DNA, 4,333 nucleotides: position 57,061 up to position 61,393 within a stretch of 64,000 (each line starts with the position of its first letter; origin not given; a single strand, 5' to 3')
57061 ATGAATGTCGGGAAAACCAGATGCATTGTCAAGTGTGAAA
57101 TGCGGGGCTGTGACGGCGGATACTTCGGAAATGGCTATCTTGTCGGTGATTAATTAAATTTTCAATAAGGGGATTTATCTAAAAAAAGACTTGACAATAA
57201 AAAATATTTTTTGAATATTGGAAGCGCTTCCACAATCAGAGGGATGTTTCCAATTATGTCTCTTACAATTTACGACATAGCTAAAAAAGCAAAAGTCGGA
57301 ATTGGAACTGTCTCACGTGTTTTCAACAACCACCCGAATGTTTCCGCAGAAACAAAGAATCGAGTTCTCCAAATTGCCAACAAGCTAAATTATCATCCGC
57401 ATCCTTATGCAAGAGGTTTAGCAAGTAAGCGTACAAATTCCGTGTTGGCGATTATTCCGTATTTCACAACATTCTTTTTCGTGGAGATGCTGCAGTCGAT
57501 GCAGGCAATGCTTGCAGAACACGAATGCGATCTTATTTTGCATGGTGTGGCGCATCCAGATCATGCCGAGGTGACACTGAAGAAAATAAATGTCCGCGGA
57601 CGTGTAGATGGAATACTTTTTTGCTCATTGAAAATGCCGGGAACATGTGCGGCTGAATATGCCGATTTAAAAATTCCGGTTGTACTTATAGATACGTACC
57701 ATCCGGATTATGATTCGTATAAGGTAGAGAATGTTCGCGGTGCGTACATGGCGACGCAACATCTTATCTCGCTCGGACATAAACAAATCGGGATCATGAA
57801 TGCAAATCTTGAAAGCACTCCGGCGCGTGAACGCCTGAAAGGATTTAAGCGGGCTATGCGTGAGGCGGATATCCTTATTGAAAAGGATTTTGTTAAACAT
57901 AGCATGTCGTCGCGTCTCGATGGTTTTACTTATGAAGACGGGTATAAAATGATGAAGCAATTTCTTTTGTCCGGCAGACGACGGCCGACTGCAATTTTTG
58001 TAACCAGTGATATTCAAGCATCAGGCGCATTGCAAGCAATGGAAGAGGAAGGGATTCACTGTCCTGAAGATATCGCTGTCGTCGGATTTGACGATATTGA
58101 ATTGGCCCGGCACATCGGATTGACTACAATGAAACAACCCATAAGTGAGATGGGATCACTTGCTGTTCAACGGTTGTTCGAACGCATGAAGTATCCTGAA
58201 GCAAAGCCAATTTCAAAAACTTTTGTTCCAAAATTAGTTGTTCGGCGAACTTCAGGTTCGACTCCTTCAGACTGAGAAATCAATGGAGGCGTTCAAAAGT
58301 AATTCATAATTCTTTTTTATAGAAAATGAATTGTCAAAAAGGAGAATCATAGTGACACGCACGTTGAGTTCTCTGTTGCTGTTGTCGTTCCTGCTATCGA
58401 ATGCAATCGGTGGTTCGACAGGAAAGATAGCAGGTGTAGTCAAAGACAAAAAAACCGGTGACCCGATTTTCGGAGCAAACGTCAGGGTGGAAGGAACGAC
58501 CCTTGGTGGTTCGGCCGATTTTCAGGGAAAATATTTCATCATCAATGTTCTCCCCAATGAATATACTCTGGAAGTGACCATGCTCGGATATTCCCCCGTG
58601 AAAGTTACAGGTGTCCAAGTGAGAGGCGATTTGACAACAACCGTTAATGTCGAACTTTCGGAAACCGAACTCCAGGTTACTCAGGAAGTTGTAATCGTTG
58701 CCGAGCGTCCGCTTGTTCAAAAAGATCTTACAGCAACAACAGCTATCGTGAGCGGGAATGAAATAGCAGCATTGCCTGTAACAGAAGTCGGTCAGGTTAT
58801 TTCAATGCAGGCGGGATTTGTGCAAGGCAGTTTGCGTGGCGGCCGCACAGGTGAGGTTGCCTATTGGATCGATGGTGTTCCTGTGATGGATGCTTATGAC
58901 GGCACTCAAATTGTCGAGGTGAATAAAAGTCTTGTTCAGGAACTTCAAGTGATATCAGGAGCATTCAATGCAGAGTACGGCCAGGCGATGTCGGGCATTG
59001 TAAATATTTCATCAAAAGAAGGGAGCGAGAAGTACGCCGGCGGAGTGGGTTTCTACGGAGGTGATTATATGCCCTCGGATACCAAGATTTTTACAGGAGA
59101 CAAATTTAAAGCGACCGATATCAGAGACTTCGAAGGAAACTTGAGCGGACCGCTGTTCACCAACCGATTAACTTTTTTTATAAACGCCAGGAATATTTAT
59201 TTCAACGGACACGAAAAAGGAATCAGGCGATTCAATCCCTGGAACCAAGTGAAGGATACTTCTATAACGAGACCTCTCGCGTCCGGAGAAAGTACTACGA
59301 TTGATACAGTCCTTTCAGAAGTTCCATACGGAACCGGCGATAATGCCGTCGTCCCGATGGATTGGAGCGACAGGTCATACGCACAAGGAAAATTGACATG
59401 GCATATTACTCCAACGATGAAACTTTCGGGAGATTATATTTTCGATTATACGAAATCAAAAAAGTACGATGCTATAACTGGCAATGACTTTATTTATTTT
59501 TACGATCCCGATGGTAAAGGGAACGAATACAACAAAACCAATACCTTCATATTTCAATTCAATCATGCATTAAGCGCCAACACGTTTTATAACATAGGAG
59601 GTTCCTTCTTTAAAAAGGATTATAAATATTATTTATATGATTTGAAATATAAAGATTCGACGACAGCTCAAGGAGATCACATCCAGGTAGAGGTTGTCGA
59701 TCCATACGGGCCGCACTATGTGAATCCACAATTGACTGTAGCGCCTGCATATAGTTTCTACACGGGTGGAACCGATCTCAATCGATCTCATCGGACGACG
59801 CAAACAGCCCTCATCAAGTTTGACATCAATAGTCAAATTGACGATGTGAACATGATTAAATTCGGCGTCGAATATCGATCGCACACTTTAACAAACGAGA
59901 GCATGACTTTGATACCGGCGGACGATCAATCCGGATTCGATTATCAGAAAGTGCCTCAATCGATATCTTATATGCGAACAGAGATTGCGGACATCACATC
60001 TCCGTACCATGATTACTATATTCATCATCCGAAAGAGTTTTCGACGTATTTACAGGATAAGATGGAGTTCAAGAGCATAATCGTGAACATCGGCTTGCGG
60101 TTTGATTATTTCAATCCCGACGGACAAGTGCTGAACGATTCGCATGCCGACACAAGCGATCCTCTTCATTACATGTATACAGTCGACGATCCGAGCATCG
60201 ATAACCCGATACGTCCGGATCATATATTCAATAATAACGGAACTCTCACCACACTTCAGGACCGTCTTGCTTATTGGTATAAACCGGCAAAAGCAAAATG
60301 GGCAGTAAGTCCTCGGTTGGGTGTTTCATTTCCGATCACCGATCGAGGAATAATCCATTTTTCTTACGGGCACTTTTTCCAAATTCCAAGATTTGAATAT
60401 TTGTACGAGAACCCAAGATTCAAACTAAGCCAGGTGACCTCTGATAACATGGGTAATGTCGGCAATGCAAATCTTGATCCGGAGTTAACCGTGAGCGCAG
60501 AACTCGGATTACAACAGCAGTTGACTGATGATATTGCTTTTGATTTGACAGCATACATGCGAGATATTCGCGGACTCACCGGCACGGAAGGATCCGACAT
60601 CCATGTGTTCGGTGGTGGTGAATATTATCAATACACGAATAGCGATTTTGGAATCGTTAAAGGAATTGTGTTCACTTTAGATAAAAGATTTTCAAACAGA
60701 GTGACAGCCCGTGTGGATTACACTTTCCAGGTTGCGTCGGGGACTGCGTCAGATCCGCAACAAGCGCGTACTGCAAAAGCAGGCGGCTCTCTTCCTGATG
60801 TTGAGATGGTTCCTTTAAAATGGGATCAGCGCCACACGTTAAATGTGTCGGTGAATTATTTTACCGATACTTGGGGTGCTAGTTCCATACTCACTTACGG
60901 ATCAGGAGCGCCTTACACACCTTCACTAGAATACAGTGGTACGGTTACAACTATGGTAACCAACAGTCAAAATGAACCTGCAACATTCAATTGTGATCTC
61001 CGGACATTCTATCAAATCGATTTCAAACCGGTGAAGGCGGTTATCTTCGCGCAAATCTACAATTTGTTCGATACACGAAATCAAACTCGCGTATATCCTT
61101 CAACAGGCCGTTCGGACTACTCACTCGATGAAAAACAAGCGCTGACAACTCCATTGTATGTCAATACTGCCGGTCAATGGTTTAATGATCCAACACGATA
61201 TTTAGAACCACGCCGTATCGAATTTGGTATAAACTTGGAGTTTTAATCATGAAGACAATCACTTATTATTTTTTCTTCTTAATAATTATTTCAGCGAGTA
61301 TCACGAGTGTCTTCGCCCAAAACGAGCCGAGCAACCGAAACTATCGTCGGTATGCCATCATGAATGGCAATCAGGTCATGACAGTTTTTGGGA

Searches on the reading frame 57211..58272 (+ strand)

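Call 44: search_protein_families(library=pfam, proteins=[window:57211-58272:+], max_evalue=0.0001)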
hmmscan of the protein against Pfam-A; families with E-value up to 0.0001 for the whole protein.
window:57211-58272:+ (354 aa): 4 families
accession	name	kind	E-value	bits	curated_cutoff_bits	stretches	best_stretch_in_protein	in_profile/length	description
PF13377.12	Peripla_BP_3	-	5.1e-34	118.2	26.5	1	183-348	2-167/167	Periplasmic binding protein-like domain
PF00532.27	Peripla_BP_1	-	1.3e-22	81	22.2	1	76-323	2-258/281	Periplasmic binding proteins and sugar binding domain of LacI family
PF00356.27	LacI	-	4.1e-18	65.3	27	1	19-63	1-45/46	Bacterial regulatory proteins, lacI family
PF13407.12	Peripla_BP_4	-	3.8e-13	50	35.1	1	81-297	4-220/258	Periplasmic binding protein domain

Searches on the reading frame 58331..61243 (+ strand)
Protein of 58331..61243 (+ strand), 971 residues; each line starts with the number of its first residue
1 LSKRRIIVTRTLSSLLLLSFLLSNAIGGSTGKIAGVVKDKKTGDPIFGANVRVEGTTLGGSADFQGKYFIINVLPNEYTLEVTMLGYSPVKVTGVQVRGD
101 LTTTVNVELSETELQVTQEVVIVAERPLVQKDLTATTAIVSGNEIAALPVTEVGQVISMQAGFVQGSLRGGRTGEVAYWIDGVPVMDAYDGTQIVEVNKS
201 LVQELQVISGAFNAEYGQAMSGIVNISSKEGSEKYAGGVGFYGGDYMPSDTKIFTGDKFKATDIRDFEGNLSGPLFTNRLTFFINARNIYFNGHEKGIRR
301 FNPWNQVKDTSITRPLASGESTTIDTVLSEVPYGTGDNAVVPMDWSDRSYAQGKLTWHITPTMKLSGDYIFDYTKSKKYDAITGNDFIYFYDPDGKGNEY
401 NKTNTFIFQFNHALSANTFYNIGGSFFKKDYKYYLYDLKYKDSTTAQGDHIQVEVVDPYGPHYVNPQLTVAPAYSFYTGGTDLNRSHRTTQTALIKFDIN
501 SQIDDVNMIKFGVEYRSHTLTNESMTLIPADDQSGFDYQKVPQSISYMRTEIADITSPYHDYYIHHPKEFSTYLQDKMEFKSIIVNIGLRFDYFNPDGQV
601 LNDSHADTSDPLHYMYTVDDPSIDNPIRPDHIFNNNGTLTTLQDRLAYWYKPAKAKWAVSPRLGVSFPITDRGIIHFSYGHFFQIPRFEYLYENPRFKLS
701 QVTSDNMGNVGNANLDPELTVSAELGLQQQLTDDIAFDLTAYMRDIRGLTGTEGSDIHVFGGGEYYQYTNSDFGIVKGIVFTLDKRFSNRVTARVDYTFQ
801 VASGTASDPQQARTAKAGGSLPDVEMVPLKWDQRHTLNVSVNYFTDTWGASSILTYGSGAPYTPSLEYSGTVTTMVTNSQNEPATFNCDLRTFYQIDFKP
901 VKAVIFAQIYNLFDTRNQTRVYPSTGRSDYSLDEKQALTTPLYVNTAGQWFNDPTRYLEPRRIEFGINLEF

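Call 44: search_protein_families(library=pfam, proteins=[window:58331-61243:+], max_evalue=0.0001)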
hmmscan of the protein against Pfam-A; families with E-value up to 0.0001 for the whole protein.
window:58331-61243:+ (971 aa): 3 families
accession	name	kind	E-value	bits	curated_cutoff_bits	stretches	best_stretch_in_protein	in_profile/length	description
PF13715.12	CarbopepD_reg_2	-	2.7e-16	59.8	32.2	1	33-121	1-88/88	CarboxypepD_reg-like domain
PF13620.12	CarboxypepD_reg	-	1.8e-14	54.3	32.3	1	33-109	2-81/82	Carboxypeptidase regulatory-like domain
PF07715.20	Plug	-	7.4e-05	23.7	23.9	1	130-222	2-106/107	TonB-dependent Receptor Plug Domain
